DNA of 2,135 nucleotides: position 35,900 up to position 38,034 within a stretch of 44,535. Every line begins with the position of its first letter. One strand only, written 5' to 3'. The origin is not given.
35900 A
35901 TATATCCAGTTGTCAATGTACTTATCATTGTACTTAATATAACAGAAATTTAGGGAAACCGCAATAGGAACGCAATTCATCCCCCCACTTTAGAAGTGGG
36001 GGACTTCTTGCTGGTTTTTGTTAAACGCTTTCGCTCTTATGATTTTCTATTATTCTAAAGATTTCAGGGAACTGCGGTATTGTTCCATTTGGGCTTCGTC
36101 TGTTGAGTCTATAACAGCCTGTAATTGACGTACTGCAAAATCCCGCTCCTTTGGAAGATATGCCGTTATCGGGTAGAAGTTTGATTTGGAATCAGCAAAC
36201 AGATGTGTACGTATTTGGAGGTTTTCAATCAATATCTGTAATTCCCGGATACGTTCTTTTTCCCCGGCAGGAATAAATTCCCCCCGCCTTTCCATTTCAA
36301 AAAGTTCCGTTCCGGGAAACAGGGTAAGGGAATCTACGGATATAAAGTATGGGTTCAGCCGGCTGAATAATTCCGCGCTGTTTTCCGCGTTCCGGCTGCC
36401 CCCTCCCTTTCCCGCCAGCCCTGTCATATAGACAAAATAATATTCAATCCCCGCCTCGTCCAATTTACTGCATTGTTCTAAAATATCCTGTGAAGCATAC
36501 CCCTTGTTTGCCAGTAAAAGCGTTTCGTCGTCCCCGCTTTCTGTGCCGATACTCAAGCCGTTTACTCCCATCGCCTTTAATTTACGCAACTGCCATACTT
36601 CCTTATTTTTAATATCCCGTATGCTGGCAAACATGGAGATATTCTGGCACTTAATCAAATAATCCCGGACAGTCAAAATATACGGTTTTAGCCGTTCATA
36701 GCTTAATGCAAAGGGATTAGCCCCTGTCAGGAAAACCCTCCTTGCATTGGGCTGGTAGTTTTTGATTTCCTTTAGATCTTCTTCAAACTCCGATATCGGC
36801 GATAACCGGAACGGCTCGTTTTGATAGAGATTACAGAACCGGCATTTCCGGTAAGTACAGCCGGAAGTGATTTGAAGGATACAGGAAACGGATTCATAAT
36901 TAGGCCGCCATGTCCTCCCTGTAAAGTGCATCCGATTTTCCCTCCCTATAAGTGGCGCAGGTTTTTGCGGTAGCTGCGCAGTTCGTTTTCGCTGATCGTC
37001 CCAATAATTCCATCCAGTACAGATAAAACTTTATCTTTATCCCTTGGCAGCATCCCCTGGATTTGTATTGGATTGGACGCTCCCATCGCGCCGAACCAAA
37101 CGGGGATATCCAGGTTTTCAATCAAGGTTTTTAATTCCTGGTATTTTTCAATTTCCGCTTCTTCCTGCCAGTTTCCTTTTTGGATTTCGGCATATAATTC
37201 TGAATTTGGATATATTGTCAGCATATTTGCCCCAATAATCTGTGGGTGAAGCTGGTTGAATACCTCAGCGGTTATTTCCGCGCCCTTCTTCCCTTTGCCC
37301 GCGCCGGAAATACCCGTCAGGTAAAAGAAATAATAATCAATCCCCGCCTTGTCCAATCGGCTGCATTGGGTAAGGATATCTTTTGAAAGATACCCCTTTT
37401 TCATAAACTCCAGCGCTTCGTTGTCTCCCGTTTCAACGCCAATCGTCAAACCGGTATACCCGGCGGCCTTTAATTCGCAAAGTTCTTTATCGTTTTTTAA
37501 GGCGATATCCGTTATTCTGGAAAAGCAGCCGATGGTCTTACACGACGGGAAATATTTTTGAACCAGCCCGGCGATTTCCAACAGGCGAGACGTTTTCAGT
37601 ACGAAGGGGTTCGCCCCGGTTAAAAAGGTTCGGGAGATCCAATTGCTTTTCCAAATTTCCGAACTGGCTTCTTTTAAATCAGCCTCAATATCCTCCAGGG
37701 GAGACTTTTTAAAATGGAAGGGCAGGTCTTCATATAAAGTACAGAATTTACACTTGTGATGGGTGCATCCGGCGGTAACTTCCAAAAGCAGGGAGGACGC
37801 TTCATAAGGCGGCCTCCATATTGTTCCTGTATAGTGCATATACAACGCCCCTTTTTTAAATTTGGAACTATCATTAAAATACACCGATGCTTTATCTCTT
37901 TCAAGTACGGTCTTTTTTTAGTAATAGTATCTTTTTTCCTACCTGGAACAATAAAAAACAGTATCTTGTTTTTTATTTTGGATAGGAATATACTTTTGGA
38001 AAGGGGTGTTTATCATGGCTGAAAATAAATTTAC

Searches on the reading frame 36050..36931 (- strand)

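Call 64: search_protein_families(library=pfam, proteins=[window:36050-36931:-], max_evalue=0.001)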
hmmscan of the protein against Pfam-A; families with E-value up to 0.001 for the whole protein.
window:36050-36931:- (293 aa): 1 family
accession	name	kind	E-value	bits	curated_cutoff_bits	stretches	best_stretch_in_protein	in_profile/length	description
PF04055.27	Radical_SAM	-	9.3e-16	58.9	29.5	1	20-172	2-151/166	Radical SAM superfamily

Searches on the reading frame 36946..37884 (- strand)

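Call 64: search_protein_families(library=pfam, proteins=[window:36946-37884:-], max_evalue=0.001)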
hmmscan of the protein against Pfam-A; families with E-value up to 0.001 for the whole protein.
window:36946-37884:- (312 aa): 1 family
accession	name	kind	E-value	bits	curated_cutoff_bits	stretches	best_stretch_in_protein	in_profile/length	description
PF04055.27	Radical_SAM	-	5.7e-13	49.8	29.5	1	35-187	2-147/166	Radical SAM superfamily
